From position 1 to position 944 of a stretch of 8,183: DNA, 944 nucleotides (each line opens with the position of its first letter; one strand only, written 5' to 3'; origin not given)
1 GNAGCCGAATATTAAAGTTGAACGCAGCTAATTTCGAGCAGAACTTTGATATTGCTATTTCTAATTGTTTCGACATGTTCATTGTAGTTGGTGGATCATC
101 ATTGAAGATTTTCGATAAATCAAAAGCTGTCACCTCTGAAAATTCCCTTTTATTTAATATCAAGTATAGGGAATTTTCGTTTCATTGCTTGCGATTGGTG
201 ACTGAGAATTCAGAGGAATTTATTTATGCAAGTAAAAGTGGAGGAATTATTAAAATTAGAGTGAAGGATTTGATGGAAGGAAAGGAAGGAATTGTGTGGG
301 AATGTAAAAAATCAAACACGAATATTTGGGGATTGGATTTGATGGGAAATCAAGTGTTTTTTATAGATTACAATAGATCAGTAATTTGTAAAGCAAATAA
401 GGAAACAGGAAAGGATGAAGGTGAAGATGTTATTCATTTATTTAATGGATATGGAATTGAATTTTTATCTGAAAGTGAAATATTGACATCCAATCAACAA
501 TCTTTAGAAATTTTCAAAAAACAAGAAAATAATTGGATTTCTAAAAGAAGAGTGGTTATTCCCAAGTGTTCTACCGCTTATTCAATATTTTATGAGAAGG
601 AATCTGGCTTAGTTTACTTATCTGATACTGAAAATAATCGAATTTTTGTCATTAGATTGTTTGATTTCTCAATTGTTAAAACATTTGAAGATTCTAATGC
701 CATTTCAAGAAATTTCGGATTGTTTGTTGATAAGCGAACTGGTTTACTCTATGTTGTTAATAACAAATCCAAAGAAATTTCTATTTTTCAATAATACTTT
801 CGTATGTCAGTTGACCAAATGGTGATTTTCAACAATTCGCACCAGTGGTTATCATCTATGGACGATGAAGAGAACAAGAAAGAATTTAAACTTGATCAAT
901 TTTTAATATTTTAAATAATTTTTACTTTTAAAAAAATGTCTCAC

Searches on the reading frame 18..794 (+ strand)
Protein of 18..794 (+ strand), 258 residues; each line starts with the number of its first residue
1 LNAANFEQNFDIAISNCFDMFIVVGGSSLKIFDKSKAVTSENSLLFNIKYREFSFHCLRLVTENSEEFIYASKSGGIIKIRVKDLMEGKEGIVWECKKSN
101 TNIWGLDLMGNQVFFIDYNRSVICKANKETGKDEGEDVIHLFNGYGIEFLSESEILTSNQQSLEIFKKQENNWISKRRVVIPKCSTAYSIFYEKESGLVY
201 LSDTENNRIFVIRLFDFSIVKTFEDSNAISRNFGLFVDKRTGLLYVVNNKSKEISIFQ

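Call 13: search_protein_families(library=pfam, proteins=[window:18-794:+], max_evalue=0.01)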
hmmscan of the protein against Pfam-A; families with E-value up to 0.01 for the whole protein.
window:18-794:+ (258 aa): 1 family
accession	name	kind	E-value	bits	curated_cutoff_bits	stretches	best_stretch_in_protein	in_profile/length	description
PF01436.27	NHL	-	0.00064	20.1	20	0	196-211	12-27/28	NHL repeat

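Call 18: find_homologous_proteins(query=window:18-791:+)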
Query window:18-791:+ (258 aa): 1 proteins with E <= 0.001 among 364 candidates.
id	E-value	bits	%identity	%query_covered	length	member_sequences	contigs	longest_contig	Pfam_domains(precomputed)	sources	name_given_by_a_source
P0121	7.1e-151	518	100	93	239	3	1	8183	-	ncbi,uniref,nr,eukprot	ncbi:predicted protein [Naegleria gruberi]|uniref:Predicted protein n=1 Tax=Naegleria gruberi TaxID=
